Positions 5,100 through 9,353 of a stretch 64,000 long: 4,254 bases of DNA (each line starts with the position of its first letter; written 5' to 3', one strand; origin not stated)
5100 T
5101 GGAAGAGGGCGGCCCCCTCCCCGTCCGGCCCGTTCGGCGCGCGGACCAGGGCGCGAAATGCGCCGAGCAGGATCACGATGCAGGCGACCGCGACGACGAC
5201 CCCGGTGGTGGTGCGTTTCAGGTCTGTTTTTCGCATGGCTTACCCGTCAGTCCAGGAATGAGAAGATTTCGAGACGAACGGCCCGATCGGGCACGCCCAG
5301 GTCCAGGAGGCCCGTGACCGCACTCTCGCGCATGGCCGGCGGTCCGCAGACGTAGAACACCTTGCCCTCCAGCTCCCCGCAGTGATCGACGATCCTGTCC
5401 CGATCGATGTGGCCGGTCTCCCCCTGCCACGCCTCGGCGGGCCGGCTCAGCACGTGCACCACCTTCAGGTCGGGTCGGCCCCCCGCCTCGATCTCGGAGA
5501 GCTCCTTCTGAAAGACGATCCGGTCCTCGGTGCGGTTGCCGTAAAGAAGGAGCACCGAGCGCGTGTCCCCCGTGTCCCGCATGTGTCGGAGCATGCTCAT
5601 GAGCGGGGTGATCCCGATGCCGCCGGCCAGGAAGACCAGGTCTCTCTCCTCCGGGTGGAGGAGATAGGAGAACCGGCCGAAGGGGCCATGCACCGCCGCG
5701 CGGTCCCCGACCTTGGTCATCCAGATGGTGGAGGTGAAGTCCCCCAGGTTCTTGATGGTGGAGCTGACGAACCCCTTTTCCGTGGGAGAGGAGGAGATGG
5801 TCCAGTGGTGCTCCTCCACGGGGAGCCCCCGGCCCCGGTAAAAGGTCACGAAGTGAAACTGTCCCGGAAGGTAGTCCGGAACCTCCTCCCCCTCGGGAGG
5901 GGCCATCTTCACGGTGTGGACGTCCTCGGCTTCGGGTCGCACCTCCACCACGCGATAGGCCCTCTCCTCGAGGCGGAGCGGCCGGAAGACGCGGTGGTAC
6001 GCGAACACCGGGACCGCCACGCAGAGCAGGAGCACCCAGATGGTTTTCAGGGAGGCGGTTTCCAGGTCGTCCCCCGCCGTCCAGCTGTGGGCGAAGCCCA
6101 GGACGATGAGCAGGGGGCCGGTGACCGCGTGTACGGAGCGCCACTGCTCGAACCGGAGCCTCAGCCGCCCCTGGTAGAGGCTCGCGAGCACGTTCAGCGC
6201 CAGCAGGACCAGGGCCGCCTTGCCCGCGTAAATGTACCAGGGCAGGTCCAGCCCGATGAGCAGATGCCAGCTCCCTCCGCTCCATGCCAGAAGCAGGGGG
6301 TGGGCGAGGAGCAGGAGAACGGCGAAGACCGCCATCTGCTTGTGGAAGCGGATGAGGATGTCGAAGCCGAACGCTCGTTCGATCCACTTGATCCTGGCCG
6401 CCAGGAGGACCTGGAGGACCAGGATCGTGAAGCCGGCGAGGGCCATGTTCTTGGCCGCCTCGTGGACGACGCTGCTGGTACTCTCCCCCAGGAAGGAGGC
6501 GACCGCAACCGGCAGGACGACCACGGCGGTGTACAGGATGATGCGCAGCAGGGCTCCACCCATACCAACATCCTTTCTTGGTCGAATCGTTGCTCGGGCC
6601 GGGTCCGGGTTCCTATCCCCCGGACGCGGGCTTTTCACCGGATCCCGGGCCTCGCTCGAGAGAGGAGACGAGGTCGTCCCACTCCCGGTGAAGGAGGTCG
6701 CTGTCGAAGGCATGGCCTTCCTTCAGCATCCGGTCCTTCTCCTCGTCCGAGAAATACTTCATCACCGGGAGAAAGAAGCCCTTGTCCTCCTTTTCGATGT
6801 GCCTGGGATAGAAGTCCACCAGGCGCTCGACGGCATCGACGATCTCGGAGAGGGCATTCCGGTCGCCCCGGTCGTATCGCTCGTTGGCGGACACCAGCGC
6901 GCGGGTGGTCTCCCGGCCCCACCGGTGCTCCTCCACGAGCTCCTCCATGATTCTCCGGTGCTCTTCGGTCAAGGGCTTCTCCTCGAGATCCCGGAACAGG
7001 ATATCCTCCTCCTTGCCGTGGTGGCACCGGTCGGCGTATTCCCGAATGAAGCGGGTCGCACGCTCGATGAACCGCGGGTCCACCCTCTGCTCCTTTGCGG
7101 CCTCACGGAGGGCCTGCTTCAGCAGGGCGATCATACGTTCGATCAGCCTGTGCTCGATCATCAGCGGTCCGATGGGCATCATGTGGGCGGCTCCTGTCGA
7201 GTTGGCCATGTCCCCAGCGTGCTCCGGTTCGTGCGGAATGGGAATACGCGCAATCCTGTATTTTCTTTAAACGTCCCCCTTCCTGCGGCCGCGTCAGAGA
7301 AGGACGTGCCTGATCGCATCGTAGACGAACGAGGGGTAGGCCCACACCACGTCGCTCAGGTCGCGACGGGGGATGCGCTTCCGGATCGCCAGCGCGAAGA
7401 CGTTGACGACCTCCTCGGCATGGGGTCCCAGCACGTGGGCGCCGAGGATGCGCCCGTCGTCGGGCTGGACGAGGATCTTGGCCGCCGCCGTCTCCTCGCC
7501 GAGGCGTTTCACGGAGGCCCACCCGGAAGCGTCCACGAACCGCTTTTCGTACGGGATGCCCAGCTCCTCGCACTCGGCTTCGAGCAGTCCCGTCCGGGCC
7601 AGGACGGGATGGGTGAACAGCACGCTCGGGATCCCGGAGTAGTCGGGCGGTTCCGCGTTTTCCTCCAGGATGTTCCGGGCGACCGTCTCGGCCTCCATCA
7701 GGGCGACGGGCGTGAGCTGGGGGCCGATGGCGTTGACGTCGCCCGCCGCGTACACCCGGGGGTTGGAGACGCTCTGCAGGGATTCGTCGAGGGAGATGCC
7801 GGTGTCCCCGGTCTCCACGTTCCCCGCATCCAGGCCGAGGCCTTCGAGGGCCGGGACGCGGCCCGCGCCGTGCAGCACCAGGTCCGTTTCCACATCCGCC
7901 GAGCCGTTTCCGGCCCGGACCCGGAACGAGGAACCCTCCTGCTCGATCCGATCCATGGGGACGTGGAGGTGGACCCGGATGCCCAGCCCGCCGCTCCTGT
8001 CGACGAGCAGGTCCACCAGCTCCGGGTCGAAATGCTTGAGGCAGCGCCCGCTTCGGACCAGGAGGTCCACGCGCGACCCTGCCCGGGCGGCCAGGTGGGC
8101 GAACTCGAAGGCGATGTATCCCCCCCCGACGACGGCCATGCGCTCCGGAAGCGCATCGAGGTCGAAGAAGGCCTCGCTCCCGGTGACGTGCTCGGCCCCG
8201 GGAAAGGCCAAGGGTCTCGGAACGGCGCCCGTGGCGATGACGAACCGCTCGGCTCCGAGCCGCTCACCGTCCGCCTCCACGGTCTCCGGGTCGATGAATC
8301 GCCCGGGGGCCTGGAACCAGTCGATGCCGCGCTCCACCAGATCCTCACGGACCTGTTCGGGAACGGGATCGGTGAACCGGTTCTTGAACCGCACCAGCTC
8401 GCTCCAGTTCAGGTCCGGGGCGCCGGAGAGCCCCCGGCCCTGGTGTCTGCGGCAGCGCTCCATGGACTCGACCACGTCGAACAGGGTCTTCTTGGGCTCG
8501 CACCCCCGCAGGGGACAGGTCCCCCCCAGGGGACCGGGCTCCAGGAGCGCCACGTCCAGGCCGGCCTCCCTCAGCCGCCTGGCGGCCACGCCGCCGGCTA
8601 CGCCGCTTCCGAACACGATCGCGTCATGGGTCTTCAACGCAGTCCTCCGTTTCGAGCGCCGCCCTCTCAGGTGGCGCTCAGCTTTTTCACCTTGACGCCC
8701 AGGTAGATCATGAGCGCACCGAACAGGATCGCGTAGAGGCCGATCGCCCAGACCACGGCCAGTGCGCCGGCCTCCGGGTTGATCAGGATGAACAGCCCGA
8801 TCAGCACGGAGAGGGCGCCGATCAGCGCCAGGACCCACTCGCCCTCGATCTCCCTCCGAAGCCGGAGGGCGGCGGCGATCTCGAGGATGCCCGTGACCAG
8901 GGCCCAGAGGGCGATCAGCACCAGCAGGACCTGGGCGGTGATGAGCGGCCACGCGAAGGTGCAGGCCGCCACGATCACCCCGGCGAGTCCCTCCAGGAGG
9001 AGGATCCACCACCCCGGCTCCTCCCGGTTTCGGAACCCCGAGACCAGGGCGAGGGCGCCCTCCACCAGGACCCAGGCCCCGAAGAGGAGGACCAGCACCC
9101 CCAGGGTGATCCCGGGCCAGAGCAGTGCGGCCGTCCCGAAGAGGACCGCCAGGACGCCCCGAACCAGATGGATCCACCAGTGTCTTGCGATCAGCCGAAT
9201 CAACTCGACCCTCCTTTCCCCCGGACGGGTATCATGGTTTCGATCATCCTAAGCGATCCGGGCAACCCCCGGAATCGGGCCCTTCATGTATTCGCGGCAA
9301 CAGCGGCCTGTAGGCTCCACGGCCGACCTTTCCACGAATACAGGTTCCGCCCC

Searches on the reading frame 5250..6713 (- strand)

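Call 60: search_protein_families(library=pfam, max_evalue=0.00001, proteins=[window:5250-6713:-])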
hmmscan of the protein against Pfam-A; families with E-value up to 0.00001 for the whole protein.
window:5250-6713:- (488 aa): 2 families
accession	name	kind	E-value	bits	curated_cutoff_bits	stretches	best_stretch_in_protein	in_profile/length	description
PF00175.26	NAD_binding_1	-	2.1e-24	86.7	22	1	361-465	1-107/109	Oxidoreductase NAD-binding domain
PF01794.25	Ferric_reduct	-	9.3e-13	48.7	28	1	91-205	2-120/121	Ferric reductase like transmembrane component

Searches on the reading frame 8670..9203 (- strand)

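Call 60: search_protein_families(library=pfam, max_evalue=0.00001, proteins=[window:8670-9203:-])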
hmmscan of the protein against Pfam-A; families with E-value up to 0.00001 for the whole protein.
window:8670-9203:- (178 aa): 1 family
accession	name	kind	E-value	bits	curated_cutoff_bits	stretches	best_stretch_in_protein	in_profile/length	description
PF03729.18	DUF308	-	1.4e-28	99.4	25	3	14-81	1-70/73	Short repeat of unknown function (DUF308)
